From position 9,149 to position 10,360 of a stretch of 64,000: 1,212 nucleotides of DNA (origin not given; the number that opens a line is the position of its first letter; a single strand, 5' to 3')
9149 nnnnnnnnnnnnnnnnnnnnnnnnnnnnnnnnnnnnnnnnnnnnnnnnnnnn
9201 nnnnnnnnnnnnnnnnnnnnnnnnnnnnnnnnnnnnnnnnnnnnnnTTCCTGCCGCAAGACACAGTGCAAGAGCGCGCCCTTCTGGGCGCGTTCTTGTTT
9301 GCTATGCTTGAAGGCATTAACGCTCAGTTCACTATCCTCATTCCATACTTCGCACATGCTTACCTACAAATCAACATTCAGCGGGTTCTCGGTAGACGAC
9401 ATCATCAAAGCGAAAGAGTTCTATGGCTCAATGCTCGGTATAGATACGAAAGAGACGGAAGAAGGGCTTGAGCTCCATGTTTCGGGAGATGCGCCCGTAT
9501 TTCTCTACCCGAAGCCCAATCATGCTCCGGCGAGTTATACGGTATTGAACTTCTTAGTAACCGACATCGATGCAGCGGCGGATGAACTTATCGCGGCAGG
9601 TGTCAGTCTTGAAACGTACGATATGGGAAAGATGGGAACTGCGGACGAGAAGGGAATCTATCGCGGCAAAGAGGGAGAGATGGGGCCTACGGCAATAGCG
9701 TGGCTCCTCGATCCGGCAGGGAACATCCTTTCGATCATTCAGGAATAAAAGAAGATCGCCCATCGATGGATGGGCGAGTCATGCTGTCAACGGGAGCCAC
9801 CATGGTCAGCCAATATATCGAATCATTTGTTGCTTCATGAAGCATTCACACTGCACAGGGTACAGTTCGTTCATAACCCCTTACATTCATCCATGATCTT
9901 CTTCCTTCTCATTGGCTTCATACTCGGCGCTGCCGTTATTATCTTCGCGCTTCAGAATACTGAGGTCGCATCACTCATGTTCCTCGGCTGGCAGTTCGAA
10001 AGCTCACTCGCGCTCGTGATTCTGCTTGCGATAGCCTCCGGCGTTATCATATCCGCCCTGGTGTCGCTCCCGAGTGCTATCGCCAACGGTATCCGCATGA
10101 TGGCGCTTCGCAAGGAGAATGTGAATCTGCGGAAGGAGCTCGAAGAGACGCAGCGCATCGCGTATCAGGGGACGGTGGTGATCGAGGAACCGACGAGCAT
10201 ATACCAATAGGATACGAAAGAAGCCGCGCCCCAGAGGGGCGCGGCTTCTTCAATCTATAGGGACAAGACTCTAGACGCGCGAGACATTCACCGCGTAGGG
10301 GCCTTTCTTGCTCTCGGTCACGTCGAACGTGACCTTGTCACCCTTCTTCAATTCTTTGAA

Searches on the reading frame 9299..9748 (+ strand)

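Call 91: search_protein_families(library=pfam, proteins=[window:9299-9748:+], max_evalue=0.001)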
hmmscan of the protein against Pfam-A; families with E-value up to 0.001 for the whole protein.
window:9299-9748:+ (149 aa): 1 family
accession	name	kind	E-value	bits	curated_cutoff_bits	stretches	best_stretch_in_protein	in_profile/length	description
PF00903.31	Glyoxalase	-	2.1e-05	25.3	20.6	1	31-106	8-97/121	Glyoxalase/Bleomycin resistance protein/Dioxygenase superfamily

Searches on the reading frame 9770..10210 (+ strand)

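Call 91: search_protein_families(library=pfam, proteins=[window:9770-10210:+], max_evalue=0.001)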
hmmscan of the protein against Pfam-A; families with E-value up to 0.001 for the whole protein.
window:9770-10210:+ (146 aa): 1 family
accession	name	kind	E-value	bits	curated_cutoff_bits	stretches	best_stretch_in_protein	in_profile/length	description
PF06305.16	LapA_dom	-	8.7e-15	54.8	28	1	62-125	1-64/64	Lipopolysaccharide assembly protein A domain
